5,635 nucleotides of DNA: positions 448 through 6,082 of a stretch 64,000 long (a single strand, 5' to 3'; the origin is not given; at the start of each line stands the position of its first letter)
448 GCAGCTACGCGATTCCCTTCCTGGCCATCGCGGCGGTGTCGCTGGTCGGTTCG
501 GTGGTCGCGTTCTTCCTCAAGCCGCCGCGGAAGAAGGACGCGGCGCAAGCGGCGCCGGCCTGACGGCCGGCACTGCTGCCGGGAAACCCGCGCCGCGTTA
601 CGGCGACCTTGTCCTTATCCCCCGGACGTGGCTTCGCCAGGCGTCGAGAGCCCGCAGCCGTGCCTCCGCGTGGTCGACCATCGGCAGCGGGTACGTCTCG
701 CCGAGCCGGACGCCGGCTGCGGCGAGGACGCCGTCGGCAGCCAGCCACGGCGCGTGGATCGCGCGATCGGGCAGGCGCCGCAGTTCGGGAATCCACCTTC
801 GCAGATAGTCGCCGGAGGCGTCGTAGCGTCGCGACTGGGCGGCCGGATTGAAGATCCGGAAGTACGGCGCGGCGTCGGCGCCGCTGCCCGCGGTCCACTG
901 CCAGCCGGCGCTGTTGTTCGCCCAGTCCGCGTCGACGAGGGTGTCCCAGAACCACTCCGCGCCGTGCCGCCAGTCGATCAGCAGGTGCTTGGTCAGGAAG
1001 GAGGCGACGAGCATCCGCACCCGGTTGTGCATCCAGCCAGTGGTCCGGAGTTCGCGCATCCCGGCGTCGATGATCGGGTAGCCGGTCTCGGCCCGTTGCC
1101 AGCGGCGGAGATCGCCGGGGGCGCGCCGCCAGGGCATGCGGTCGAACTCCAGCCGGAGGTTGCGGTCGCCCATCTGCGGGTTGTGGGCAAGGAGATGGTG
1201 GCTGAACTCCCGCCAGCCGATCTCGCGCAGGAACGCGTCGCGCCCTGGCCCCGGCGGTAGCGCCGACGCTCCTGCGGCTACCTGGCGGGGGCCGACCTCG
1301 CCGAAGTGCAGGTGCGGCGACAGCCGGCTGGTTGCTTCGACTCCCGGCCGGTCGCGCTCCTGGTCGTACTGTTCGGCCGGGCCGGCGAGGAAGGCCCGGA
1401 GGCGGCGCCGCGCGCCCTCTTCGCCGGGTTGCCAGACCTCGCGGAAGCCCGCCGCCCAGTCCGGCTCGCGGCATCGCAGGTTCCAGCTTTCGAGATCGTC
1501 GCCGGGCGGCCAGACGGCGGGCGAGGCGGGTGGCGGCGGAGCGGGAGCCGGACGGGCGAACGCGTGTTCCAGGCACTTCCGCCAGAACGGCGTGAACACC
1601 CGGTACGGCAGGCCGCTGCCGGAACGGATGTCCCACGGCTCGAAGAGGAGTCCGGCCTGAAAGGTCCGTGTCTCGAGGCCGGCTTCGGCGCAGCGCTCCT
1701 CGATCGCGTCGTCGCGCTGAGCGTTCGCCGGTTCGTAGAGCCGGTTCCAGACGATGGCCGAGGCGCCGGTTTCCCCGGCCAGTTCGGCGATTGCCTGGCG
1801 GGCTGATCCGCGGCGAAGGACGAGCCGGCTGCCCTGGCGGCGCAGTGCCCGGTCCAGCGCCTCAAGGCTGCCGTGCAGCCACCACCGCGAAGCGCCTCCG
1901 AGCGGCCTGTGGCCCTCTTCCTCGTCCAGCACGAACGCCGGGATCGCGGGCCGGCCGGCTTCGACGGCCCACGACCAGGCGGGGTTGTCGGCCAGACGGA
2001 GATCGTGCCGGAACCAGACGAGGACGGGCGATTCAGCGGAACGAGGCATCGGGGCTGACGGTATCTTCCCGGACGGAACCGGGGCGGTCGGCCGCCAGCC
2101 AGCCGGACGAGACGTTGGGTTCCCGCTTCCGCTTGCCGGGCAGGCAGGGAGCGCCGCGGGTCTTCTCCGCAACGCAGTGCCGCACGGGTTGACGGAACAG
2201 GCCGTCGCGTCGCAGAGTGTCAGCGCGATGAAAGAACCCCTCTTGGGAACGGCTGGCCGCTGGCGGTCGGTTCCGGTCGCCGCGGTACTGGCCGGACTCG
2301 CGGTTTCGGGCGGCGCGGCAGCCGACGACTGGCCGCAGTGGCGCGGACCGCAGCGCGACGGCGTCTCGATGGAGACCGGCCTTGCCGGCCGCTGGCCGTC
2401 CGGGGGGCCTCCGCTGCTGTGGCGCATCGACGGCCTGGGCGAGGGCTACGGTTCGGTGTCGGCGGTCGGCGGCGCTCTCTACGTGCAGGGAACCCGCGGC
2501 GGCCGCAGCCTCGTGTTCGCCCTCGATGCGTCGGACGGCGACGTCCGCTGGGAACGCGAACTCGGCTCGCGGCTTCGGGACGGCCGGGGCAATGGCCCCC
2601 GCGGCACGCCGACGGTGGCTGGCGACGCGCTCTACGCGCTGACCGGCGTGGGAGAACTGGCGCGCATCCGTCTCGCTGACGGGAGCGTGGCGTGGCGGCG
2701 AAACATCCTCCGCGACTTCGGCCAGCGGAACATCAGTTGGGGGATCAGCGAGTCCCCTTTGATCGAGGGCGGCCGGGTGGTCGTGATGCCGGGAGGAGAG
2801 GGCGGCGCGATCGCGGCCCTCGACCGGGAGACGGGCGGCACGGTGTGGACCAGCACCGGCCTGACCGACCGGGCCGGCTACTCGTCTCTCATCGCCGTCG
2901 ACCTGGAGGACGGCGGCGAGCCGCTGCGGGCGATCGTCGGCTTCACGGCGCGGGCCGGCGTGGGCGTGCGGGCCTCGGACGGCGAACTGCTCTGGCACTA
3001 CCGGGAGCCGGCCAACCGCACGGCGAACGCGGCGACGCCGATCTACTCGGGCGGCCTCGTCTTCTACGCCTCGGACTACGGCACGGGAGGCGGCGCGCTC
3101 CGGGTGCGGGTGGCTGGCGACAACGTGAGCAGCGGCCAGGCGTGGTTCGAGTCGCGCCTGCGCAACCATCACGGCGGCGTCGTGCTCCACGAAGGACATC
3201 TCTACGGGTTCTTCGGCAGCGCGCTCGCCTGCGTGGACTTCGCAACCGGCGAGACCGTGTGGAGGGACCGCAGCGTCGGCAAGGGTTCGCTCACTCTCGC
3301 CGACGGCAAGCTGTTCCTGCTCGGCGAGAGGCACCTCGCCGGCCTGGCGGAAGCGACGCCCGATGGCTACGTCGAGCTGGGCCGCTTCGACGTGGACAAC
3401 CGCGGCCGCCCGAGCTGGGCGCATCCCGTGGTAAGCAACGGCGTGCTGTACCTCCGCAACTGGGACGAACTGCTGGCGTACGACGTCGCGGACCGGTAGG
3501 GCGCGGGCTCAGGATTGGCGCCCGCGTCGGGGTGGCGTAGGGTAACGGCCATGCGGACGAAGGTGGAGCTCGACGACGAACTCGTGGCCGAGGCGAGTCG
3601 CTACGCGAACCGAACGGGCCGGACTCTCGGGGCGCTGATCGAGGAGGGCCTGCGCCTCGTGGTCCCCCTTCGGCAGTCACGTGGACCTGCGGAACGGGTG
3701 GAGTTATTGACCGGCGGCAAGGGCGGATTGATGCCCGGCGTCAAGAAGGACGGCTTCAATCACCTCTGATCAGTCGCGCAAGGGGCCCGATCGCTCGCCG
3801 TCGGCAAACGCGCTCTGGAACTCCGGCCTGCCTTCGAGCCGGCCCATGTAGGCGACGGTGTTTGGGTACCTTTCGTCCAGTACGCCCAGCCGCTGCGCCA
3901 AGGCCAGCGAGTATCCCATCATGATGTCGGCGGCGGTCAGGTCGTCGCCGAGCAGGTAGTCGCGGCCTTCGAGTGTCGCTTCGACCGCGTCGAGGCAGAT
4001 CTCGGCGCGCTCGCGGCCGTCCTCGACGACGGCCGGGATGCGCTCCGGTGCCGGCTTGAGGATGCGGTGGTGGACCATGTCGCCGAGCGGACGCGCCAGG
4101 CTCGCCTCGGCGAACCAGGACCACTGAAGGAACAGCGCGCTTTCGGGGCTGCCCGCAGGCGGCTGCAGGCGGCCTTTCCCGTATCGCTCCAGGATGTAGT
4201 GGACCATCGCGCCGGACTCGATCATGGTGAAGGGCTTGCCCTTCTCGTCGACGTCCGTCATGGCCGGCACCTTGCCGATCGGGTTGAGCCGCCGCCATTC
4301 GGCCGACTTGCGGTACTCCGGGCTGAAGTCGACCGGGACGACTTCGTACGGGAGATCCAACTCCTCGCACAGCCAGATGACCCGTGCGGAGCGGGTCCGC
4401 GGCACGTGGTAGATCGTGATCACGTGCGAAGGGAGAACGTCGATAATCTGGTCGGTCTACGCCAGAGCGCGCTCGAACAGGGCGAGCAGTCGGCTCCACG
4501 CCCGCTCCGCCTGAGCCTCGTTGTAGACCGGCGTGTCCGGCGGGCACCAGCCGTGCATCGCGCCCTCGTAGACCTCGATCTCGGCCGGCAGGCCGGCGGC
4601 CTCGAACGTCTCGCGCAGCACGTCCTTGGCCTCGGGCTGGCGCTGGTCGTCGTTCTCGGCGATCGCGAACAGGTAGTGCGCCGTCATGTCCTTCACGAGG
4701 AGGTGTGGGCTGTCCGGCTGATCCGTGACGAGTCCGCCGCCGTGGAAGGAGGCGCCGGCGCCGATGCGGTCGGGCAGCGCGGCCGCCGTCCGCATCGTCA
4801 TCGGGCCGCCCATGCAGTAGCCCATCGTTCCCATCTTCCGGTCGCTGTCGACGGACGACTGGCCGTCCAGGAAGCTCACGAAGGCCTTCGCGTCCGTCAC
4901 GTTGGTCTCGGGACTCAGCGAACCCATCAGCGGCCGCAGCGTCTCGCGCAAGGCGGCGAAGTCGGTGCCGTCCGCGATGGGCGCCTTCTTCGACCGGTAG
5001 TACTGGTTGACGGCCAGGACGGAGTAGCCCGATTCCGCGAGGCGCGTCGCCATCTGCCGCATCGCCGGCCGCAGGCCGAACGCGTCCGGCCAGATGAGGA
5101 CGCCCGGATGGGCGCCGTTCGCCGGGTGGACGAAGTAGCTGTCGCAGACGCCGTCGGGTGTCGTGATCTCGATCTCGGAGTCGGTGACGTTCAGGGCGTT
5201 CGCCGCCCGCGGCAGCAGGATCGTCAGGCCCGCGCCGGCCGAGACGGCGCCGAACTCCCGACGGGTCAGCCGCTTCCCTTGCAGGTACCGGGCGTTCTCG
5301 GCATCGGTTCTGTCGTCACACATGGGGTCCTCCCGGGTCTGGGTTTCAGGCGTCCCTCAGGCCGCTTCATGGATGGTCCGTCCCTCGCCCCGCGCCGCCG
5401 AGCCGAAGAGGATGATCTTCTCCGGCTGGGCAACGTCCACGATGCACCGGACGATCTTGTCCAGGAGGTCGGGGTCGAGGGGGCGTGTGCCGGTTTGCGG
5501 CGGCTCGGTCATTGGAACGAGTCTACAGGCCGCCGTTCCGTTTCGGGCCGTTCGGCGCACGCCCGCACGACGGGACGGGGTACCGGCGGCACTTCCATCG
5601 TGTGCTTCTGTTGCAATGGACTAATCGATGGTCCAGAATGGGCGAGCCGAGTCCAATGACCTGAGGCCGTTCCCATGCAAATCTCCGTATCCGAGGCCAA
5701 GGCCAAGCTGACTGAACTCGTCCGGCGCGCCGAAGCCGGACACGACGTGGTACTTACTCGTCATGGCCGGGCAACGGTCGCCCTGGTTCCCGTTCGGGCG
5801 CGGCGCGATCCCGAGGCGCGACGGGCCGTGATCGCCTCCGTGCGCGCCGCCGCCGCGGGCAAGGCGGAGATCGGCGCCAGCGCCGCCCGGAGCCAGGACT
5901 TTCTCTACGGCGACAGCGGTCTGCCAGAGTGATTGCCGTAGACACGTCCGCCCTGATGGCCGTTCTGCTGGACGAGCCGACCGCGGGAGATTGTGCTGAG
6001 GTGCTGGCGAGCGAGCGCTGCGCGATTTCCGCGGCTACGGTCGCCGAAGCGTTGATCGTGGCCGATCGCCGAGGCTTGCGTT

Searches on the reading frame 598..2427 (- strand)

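Call 79: search_protein_families(library=pfam, proteins=[window:598-2427:-], max_evalue=0.001)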
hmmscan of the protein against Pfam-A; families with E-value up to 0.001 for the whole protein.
window:598-2427:- (609 aa): 2 families
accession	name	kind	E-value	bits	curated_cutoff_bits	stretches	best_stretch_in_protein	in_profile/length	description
PF03441.19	FAD_binding_7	-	1.9e-87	292.3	27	1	399-598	1-202/203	FAD binding domain of DNA photolyase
PF00875.24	DNA_photolyase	-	9.4e-54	182.2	26.6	1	135-297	1-163/164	DNA photolyase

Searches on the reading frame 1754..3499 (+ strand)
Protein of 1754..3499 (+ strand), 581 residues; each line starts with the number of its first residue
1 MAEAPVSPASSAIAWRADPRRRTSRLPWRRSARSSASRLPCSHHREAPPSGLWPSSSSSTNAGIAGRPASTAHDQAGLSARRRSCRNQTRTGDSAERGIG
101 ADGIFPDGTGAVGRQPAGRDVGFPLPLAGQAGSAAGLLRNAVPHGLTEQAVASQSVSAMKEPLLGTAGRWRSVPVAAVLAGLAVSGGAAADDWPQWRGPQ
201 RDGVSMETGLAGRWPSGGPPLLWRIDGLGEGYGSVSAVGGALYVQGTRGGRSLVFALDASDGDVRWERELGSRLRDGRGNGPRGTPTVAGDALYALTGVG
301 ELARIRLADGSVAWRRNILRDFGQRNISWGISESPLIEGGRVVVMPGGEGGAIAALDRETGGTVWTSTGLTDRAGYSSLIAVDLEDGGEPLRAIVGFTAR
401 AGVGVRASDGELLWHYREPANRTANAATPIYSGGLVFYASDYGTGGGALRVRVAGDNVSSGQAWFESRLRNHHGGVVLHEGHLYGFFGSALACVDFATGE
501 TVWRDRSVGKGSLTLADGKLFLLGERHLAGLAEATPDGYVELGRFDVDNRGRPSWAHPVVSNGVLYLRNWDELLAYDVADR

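Call 79: search_protein_families(library=pfam, proteins=[window:1754-3499:+], max_evalue=0.001)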
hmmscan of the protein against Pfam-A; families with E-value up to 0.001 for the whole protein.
window:1754-3499:+ (581 aa): 2 families
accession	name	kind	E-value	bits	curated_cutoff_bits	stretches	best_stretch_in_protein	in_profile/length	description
PF13360.13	PQQ_2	-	3.8e-26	92.6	27.6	2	284-504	27-232/233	Outer membrane protein assembly factor BamB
PF01011.28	PQQ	-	4.4e-05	22.8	26.7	0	237-273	55-88/595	Glucose/ethanol/alcohol dehydrogenase, beta-propeller domain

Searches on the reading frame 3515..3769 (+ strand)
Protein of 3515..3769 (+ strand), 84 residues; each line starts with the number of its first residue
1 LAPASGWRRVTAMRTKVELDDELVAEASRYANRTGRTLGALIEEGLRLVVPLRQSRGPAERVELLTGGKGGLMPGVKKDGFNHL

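Call 4: search_protein_families(library=pfam, proteins=[window:3515-3769:+], max_evalue=1)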
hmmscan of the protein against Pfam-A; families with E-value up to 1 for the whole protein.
window:3515-3769:+ (84 aa): 3 families
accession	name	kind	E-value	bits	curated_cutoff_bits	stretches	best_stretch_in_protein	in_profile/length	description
PF09957.15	VapB_antitoxin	-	1.1e-06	28.8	23.4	1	13-50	1-36/47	Bacterial antitoxin of type II TA system, VapB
PF01402.27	RHH_1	-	0.0081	16.5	20.5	1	14-47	1-34/39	Ribbon-helix-helix protein, copG family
PF19891.5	DUF6364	-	0.014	16.3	27.3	1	18-47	8-37/70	Family of unknown function (DUF6364)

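Call 6: search_protein_families(library=ncbifam, proteins=[window:3515-3769:+], max_evalue=1)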
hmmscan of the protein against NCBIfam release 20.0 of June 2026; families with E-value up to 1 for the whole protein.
window:3515-3769:+ (84 aa): 0 families

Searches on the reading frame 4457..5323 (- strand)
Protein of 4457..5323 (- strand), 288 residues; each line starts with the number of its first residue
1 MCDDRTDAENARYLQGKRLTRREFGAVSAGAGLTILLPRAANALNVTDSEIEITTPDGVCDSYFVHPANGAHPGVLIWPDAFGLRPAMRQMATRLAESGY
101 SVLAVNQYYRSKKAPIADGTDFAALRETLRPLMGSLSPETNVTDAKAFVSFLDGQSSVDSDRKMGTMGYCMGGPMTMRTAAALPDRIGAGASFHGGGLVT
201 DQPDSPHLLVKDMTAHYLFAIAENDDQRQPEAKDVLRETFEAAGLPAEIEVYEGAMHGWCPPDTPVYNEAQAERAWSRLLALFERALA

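Call 4: search_protein_families(library=pfam, proteins=[window:4457-5323:-], max_evalue=1)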
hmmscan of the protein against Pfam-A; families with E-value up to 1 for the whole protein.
window:4457-5323:- (288 aa): 5 families
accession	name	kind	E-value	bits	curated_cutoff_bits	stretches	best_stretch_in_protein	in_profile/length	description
PF01738.24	DLH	-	5.6e-39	134.4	21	1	61-286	2-216/217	Dienelactone hydrolase family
PF07859.19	Abhydrolase_3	-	0.01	16.1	25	0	193-216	4-27/210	alpha/beta hydrolase fold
PF00326.27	Peptidase_S9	-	0.033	14.1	22.6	0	141-191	44-93/213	Prolyl oligopeptidase family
PF12740.14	PETase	-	0.044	13.6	28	1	63-184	45-147/263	PET hydrolase-like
PF00561.26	Abhydrolase_1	-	0.13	12.3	25.8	1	164-246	72-148/245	alpha/beta hydrolase fold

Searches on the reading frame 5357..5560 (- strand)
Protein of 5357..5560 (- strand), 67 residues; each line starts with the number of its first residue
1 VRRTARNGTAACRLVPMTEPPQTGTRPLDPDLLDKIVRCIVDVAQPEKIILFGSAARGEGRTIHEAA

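Call 4: search_protein_families(library=pfam, proteins=[window:5357-5560:-], max_evalue=1)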
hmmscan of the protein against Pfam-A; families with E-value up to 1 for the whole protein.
window:5357-5560:- (67 aa): 2 families
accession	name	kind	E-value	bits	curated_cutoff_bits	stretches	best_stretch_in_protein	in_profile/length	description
PF01909.29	NTP_transf_2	-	0.076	13.8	21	1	35-59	3-27/93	Nucleotidyltransferase domain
PF18765.7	Polbeta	-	0.11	13.1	26.9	1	35-61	2-28/93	Polymerase beta, Nucleotidyltransferase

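Call 5: search_protein_families(library=padloc, proteins=[window:5357-5560:-], max_evalue=1)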
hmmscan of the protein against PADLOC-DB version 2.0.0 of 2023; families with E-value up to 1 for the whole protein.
window:5357-5560:- (67 aa): 1 family
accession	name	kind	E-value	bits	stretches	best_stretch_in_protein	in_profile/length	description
PDLC04903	PDC-S09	-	0.01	14.1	1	47-60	27-40/108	-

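Call 6: search_protein_families(library=ncbifam, proteins=[window:5357-5560:-], max_evalue=1)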
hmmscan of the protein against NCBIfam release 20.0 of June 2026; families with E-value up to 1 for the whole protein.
window:5357-5560:- (67 aa): 0 families

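Call 21: search_protein_families(library=phrogs, proteins=[window:5357-5560:-], max_evalue=1)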
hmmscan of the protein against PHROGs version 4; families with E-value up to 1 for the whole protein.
window:5357-5560:- (67 aa): 0 families

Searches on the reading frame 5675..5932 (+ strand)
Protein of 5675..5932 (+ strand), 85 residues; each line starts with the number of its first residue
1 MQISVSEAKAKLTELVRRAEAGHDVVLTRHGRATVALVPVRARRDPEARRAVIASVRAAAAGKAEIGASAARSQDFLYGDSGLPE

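Call 4: search_protein_families(library=pfam, proteins=[window:5675-5932:+], max_evalue=1)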
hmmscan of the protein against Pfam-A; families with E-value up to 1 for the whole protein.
window:5675-5932:+ (85 aa): 4 families
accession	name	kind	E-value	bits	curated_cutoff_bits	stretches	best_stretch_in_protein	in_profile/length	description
PF02604.26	PhdYeFM_antitox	-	7.4e-12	45.3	29.8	1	2-71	3-72/74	Antitoxin Phd_YefM, type II toxin-antitoxin system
PF17853.6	GGDEF_2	-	0.0032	18.1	24.5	1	10-71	39-96/116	GGDEF-like domain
PF14258.12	DUF4350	-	0.011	16.5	30.4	1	10-84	53-134/181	Domain of unknown function (DUF4350)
PF09059.15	TyeA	-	0.12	13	21.1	1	16-59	28-71/81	TyeA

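Call 5: search_protein_families(library=padloc, proteins=[window:5675-5932:+], max_evalue=1)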
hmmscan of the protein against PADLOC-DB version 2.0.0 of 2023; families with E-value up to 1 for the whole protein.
window:5675-5932:+ (85 aa): 0 families

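Call 6: search_protein_families(library=ncbifam, proteins=[window:5675-5932:+], max_evalue=1)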
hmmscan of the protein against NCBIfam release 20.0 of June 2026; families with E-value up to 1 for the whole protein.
window:5675-5932:+ (85 aa): 1 family
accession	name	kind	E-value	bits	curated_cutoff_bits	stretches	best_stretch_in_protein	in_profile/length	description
TIGR01552.1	phd_fam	subfamily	8.9e-12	44.2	20.8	1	3-47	2-46/53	type II toxin-antitoxin system prevent-host-death family antitoxin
